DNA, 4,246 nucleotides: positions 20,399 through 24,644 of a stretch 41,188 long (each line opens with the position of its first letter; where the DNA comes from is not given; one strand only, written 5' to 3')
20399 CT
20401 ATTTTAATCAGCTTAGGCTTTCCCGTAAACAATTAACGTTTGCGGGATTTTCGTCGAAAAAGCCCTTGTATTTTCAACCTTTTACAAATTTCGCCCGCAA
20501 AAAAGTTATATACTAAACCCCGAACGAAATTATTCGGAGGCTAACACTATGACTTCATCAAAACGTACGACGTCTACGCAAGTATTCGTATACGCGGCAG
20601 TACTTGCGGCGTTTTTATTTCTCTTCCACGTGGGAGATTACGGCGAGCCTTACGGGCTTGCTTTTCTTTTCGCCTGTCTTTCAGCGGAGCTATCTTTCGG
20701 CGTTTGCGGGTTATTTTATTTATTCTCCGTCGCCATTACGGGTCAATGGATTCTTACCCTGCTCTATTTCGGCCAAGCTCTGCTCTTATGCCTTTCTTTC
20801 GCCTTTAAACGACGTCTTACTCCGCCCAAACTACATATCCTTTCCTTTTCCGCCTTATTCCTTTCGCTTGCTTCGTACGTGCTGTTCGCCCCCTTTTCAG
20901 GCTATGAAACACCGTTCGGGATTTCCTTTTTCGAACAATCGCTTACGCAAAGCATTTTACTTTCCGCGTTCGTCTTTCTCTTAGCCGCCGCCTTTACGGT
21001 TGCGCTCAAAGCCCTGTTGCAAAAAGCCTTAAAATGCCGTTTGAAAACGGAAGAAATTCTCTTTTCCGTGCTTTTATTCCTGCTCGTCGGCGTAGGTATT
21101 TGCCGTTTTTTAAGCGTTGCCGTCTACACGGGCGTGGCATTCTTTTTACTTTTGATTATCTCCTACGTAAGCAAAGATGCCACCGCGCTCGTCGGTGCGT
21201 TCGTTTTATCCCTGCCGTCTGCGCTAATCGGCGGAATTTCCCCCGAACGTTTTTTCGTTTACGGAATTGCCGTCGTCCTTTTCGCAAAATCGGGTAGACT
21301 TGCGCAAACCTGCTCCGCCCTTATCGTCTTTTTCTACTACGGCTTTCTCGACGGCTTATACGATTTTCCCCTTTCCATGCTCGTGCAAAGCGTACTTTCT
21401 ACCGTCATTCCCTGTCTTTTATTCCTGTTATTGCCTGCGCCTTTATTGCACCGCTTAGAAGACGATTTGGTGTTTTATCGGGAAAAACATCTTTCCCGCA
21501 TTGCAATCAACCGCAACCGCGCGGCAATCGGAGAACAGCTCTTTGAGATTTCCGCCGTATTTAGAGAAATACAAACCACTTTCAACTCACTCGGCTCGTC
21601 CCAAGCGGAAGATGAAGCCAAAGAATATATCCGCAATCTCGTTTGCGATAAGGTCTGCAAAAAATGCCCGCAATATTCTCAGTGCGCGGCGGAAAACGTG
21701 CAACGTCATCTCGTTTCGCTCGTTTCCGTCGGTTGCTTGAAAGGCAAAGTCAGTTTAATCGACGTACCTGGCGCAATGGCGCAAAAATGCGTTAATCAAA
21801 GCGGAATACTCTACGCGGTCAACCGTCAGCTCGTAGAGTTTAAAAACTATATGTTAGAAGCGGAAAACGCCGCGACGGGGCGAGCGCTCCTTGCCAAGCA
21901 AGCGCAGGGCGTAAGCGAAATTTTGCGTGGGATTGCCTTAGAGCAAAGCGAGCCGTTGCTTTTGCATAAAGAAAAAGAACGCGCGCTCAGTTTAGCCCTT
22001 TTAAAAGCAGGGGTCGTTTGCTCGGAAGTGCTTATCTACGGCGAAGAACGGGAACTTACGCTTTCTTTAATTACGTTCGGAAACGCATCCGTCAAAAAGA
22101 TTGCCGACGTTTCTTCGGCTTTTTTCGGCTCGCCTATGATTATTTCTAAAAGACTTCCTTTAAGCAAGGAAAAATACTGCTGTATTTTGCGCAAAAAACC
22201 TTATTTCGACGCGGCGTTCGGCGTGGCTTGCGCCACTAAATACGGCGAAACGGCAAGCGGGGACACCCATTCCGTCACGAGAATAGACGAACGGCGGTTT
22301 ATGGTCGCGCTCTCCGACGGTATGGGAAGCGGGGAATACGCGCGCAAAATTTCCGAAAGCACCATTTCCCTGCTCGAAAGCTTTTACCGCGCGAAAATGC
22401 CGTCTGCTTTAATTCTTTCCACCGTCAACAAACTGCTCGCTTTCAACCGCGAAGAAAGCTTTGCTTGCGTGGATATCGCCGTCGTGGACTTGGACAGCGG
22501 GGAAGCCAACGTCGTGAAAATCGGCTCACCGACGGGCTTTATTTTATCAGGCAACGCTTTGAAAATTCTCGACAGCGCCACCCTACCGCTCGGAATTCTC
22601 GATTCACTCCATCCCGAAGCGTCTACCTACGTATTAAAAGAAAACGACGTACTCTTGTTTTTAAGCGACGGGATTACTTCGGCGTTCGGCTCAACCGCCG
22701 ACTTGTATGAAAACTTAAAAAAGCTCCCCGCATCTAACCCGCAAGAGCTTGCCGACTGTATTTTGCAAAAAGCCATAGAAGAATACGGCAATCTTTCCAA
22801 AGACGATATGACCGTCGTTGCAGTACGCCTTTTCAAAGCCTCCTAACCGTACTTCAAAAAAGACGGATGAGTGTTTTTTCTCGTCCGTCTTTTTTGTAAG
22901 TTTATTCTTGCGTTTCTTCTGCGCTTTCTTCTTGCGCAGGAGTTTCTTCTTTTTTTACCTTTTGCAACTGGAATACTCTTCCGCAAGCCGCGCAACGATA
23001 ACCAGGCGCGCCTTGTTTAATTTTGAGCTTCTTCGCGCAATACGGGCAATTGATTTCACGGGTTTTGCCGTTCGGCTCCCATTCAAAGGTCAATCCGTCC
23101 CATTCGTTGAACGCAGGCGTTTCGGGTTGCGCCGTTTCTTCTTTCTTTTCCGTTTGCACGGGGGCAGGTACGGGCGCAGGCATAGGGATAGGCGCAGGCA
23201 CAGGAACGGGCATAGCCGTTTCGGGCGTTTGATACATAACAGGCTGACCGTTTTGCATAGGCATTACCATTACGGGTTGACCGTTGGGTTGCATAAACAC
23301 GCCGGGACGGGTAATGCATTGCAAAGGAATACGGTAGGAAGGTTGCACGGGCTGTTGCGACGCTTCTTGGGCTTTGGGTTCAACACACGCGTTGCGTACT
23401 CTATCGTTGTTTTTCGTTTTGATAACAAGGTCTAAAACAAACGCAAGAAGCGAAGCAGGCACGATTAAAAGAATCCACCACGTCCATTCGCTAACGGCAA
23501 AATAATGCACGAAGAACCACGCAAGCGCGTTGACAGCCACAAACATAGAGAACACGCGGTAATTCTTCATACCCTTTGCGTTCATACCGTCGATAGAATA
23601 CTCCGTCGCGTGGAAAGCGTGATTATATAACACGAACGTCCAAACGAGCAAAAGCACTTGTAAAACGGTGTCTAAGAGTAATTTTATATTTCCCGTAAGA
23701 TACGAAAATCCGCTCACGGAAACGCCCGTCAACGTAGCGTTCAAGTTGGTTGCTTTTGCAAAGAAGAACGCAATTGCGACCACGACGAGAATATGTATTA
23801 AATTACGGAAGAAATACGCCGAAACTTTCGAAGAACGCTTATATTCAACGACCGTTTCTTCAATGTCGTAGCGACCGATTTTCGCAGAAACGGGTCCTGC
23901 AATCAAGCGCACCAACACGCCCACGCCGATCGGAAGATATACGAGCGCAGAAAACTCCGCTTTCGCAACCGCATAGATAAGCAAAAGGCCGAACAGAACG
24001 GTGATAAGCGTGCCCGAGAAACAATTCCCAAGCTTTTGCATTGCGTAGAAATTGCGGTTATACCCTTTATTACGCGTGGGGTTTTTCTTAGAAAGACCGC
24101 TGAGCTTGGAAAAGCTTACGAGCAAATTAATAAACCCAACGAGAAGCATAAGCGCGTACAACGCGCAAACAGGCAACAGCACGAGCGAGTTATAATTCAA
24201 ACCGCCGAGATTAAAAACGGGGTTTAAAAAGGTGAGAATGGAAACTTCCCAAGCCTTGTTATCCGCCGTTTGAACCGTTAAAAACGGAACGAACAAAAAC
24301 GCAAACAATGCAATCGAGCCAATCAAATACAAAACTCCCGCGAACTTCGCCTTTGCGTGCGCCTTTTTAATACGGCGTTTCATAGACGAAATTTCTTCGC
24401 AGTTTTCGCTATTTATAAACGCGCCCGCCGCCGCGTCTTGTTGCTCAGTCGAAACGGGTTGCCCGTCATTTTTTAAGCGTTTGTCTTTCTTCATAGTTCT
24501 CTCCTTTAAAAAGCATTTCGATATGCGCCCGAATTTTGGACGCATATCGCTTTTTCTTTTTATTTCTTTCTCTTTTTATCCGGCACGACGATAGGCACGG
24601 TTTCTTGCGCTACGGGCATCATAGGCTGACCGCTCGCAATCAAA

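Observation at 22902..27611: Operon of three deeply diverged paralogs of an unrecognised ~8-TM membrane-protein family, convergent on spoIIE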

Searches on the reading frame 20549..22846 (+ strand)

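Call 3: search_protein_families(library=pfam, proteins=[window:20549-22846:+], max_evalue=1)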
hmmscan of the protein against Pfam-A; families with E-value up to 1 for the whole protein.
window:20549-22846:+ (765 aa): 2 families
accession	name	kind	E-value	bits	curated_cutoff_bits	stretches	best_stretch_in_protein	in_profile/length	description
PF07228.17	SpoIIE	-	4.2e-29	102.3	25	1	581-761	2-191/192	Stage II sporulation protein E (SpoIIE)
PF19732.4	SpoIIE_N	-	1.6e-17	63.7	27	1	33-567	61-603/605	Stage II sporulation protein E N-terminal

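Call 4: search_protein_families(library=ncbifam, proteins=[window:20549-22846:+], max_evalue=1)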
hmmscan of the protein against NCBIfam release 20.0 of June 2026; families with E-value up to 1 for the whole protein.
window:20549-22846:+ (765 aa): 2 families
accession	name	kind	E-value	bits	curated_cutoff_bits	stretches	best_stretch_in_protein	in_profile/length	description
TIGR02865.1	spore_II_E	equivalog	2.3e-90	303.8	490.8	1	34-761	21-763/764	stage II sporulation protein E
NF033484.1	Stp1_PP2C_phos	equivalog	0.0004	20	230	1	681-759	159-231/232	Stp1/IreP family PP2C-type Ser/Thr phosphatase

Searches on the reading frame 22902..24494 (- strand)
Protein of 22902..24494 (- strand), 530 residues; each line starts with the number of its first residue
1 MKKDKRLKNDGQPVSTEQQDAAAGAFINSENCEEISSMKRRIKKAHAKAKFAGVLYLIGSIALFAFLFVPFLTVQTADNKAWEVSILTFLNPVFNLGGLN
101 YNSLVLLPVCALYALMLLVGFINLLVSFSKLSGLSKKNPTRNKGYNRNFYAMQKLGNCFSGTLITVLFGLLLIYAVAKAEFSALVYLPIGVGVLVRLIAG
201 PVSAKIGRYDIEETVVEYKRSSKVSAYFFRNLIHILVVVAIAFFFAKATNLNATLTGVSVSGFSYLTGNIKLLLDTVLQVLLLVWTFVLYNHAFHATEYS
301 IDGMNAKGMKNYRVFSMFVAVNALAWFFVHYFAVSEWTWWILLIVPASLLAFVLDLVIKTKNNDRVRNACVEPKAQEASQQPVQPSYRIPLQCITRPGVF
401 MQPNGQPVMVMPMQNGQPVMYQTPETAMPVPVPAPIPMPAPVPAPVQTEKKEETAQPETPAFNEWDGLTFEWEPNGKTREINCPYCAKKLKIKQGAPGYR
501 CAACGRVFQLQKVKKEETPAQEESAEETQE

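Call 3: search_protein_families(library=pfam, proteins=[window:22902-24494:-], max_evalue=1)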
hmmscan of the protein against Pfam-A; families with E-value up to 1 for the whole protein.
window:22902-24494:- (530 aa): 9 families
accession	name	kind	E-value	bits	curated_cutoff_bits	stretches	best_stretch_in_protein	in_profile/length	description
PF00130.28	C1_1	-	0.019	15.3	26.5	1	477-508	8-38/53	Phorbol esters/diacylglycerol binding domain (C1 domain)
PF23783.1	Zn_ribbon_TiaS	-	0.023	14.8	27.3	1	483-516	4-36/41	TiaS C-terminal zinc ribbon domain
PF09723.15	Zn_ribbon_8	-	0.048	14.1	34.4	1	499-516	6-23/41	Zinc ribbon domain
PF23677.1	YnaL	-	0.13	12.6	27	1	426-449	16-39/57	Protein YnaL-like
PF13140.11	DUF3980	-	0.15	13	25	1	50-120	14-79/87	Domain of unknown function (DUF3980)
PF07666.16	MpPF26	-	0.15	12.5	37.2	1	105-146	7-48/75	M penetrans paralogue family 26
PF19134.6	DUF5817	-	0.22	11.9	31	1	482-527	5-50/57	Domain of unknown function (DUF5817)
PF12773.13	DZR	-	0.23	12.1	27.3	1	480-510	12-36/45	Double zinc ribbon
PF07191.17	Zn_ribbon_6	-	0.49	10.9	25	1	482-512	2-30/67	Double zinc ribbon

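Call 4: search_protein_families(library=ncbifam, proteins=[window:22902-24494:-], max_evalue=1)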
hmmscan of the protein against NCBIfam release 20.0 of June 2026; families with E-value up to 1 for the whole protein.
window:22902-24494:- (530 aa): 8 families
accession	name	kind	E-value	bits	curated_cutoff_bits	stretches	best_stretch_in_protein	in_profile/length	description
NF001607.0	PRK00398.1-4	equivalog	0.004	16.9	89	1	477-490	25-38/53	DNA-directed RNA polymerase subunit P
NF047912.1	ECs_2282_CxxC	subfamily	0.015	15.2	37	1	480-518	2-47/60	ECs_2282 family putative zinc-binding protein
NF050000.1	IS1_IS1595_Zn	domain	0.037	14.6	28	1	483-510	1-33/34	IS1/IS1595 family N-terminal zinc-binding domain-containing protein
NF041197.2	CxxC_Se_CxxC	equivalog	0.039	14.1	40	1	483-524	1-44/53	dual CXXC motif small (seleno)protein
NF001608.0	PRK00398.1-6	equivalog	0.05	13.4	84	0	481-493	22-34/46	DNA-directed RNA polymerase subunit P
NF033558.1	transpos_IS1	equivalog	0.057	13.3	100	1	483-524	1-47/199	IS1 family transposase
TIGR02605.1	CxxC_CxxC_SSSS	subfamily_domain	0.12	12.4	31.3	1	499-518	6-25/52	FmdB family zinc ribbon protein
NF048018.1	IS256_N_4Cys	domain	0.88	10.3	27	0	482-508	1-31/31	transposase-like zinc-binding domain-containing protein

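Call 37: search_protein_families(library=padloc, proteins=[window:22902-24494:-], max_evalue=1)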
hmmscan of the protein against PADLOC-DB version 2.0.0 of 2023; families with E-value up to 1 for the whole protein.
window:22902-24494:- (530 aa): 1 family
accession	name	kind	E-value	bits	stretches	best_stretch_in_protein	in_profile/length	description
PDLC05059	PDC-S64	-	0.036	11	1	469-510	189-229/339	-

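Call 38: search_protein_families(library=phrogs, proteins=[window:22902-24494:-], max_evalue=1)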
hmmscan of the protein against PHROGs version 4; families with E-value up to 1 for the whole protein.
window:22902-24494:- (530 aa): 10 families
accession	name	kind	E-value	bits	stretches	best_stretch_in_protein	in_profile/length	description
phrog_9188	-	unknown function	0.00082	20.5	1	478-511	36-67/70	-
phrog_1191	-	integration and excision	0.0049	17.9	1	480-519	5-50/90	transposase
phrog_4852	-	unknown function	0.02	15.6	1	477-523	10-54/194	-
phrog_4875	-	unknown function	0.032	15.4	1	478-512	10-44/77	-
phrog_8736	-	unknown function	0.24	13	1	480-519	8-49/93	-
phrog_10121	-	unknown function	0.28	12.4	1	479-506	74-101/109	-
phrog_18748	-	unknown function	0.29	12.4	1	482-517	11-46/88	-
phrog_9700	-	unknown function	0.38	10.6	1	478-520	4-42/483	-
phrog_3237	-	unknown function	0.4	11.9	1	172-225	66-118/129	-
phrog_10675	-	unknown function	0.89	10.8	0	480-517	5-50/98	-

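Call 58: predict_structure(alignment_id=A3)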
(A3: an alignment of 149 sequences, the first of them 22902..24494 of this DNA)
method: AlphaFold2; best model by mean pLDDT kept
length: 530 residues; sequences in the alignment: 149
mean_pLDDT: 83.0   pTM: 0.72
mean pLDDT of the five models: 83.0, 83.0, 82.3, 82.3, 81.3
residues with pLDDT >= 90: 306; 70-90: 96; 50-70: 78; < 50: 50
segments of 3 or more residues with pLDDT < 50: 1-10, 370-379, 447-462, 465-469
pLDDT, mean of each block of 10 residues (from residue 1): 41 68 72 85 96 98 97 95 96 89 94 98 98 92 92 97 98 97 95 97 95 85 92 97 98 96 96 97 98 94 90 97 98 96 98 90 59 45 55 68 78 65 55 61 52 43 47 81 91 88 88 64 49
secondary structure, 60 per line:
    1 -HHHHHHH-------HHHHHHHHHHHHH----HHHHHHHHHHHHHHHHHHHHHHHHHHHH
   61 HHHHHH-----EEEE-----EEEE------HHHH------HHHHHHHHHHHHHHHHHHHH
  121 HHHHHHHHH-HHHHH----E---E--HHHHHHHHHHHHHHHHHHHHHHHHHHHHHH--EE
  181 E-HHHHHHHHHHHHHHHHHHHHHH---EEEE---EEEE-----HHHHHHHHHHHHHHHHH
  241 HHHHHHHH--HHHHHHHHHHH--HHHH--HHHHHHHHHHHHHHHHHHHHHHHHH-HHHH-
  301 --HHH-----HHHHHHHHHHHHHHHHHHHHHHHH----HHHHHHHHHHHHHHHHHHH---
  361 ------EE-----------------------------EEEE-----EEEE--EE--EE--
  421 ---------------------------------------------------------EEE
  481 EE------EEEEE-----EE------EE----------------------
elements in order: H2-8 H16-28 H33-66 E72-75 E81-84 H91-94 H101-129 H131-135 H147-176 E179-181 H183-204 E208-211 E215-218 H224-248 H251-261 H264-267 H270-294 H296-299 H311-334 H339-357 E398-401 E407-410 E478-482 E489-493

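Call 61: search_solved_structures(query=A3, max_evalue=10)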
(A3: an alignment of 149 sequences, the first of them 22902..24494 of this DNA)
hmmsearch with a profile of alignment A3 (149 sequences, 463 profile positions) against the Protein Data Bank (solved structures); distinct sequences matched with E-value up to 10: 19.
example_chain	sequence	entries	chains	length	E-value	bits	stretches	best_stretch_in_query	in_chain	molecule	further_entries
8c6j_CN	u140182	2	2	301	0.055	15.1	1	354-442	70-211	Nitric oxide synthase-interacting protein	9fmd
2e72_A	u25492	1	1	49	0.13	14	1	416-444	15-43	Pogo transposable element with ZNF domain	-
4fe8_A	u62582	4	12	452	0.27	12.9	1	323-402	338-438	Maltose-binding periplasmic protein,Huntingtin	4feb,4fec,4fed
9dei_G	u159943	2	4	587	0.36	12.4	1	408-452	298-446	KREPA2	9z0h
9fhl_W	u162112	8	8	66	0.51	11.9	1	410-443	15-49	Small ribosomal subunit protein eS27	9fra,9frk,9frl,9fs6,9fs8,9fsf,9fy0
4bgn_A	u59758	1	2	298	0.76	11.4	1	155-219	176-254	VOLTAGE-GATED SODIUM CHANNEL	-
7a6h_I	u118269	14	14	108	0.78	11.3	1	416-456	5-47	DNA-directed RNA polymerase III subunit RPC10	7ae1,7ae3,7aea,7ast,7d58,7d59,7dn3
7fji_I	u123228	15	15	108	0.79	11.3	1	416-456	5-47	DNA-directed RNA polymerase III subunit RPC10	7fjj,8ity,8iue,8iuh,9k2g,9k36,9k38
9e71_BY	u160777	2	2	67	0.86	11.2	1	409-442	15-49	Small ribosomal subunit protein eS27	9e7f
5k2m_E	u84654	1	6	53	1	11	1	414-444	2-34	Probable lysine biosynthesis protein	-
6b87_A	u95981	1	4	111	1.2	10.7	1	233-296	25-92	TMHC2_E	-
9e71_Bc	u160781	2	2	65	1.5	10.4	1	404-439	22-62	Small zinc finger protein HVO-2753-like zinc-binding pocket domain-containing protein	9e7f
4qiw_P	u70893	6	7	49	2.6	9.6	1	415-443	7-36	DNA-directed RNA polymerase subunit P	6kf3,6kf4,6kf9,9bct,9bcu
2jne_A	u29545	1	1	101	2.8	9.5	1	409-444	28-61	Hypothetical protein yfgJ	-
5obz_B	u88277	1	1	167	2.8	9.5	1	408-440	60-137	Putative transcription factor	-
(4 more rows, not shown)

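Call 63: fold_search(model_id=the predicted structure, library=pdb)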
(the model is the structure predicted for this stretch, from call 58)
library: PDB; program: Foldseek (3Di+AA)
matches with E <= 10: 281; with E <= 0.001: 0
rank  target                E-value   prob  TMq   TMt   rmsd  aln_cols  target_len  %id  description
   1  9n8w_A                9.3e-02  0.57  0.19  0.23  14.5       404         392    8  Intermembrane lipid transport complex LetAB from Escherichia coli (Crosslinked, Composite model corresponding to Map 1 (released 2025-07-16)
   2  8iy6_R                4.7e-01  0.15  0.13  0.21  18.4       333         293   11  ETB-Gi complex bound to Endotheline-1, focused on receptor (released 2023-08-16)
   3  7dce_X                4.9e-01  0.16  0.18  0.23  20.3       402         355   13  Cryo-EM structure of human XKR8-basigin complex bound to Fab fragment (released 2021-10-20)
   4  4p79                  5.1e-01  0.82  0.20  0.46   6.7       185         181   13  Crystal structure of mouse claudin-15 (released 2014-04-30)
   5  3x29_C                5.1e-01  0.66  0.18  0.43   6.7       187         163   12  CRYSTAL STRUCTURE of MOUSE CLAUDIN-19 IN COMPLEX with C-TERMINAL FRAGMENT OF CLOSTRIDIUM PERFRINGENS ENTEROTOXIN (released 2015-01-21)
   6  8zjd_R                5.1e-01  0.11  0.14  0.19  17.0       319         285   12  Cryo-EM structure of kisspeptin receptor bound to KP-10 (released 2024-07-03)
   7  8k2x_R                7.3e-01  0.10  0.13  0.20  19.1       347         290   14  CXCR3-DNGi complex activated by CXCL10 (released 2023-11-29)
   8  8f7q_M                7.6e-01  0.13  0.13  0.20  18.7       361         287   11  Gi bound mu-opioid receptor in complex with beta-endorphin (released 2022-12-14)
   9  8xvk_R                8.3e-01  0.06  0.11  0.13  27.3       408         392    9  Cryo-EM structure of ETAR bound with Ambrisentan (released 2024-08-28)
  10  6wwz_R                8.7e-01  0.06  0.09  0.14  19.2       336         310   11  Cryo-EM structure of the human chemokine receptor CCR6 in complex with CCL20 and a Go protein (released 2020-06-24)
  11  3x29_A                9.1e-01  0.47  0.18  0.42   6.7       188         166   12  CRYSTAL STRUCTURE of MOUSE CLAUDIN-19 IN COMPLEX with C-TERMINAL FRAGMENT OF CLOSTRIDIUM PERFRINGENS ENTEROTOXIN (released 2015-01-21)
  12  6lry_A                9.1e-01  0.07  0.12  0.13  20.6       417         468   11  Crystal structure of human endothelin ETB receptor in complex with sarafotoxin S6b (released 2020-02-12)
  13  7p5m_A                9.1e-01  0.06  0.10  0.12  31.4       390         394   12  Cryo-EM structure of human TTYH2 in lipid nanodiscs (released 2021-08-11)
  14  8f7s_D                9.9e-01  0.10  0.14  0.20  15.9       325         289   12  Gi bound delta-opioid receptor in complex with deltorphin (released 2022-12-14)
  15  9p83_R                1.0e+00  0.07  0.12  0.17  17.3       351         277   10  NTSR1-Gi-NTS(8-13) GTP-Bound Complex in the Non-Canonical, AHD Open State (NC-Open-GTP) (released 2026-03-25)
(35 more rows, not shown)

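Call 81: list_cluster_members(proteins=[P0001, window:22902-24494:-, window:24560-24817:-])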
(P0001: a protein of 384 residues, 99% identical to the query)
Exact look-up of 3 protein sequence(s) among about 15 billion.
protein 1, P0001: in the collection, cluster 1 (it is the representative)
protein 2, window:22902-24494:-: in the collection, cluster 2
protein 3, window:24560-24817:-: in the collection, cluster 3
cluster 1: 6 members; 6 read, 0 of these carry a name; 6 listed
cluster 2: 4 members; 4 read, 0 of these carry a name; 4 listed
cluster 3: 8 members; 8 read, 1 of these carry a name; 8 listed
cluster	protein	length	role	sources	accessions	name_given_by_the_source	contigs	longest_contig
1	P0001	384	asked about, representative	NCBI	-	-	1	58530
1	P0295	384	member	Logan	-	-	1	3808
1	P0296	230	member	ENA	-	-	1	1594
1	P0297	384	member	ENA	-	-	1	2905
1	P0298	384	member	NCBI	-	-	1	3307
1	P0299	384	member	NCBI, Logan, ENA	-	-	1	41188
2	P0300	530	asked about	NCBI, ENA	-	-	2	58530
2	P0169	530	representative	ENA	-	-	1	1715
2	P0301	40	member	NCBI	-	-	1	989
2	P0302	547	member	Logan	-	-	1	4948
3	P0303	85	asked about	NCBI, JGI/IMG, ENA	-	hypothetical protein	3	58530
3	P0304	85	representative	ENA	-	-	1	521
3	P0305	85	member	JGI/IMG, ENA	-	-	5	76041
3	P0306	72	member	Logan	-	-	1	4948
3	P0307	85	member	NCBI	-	-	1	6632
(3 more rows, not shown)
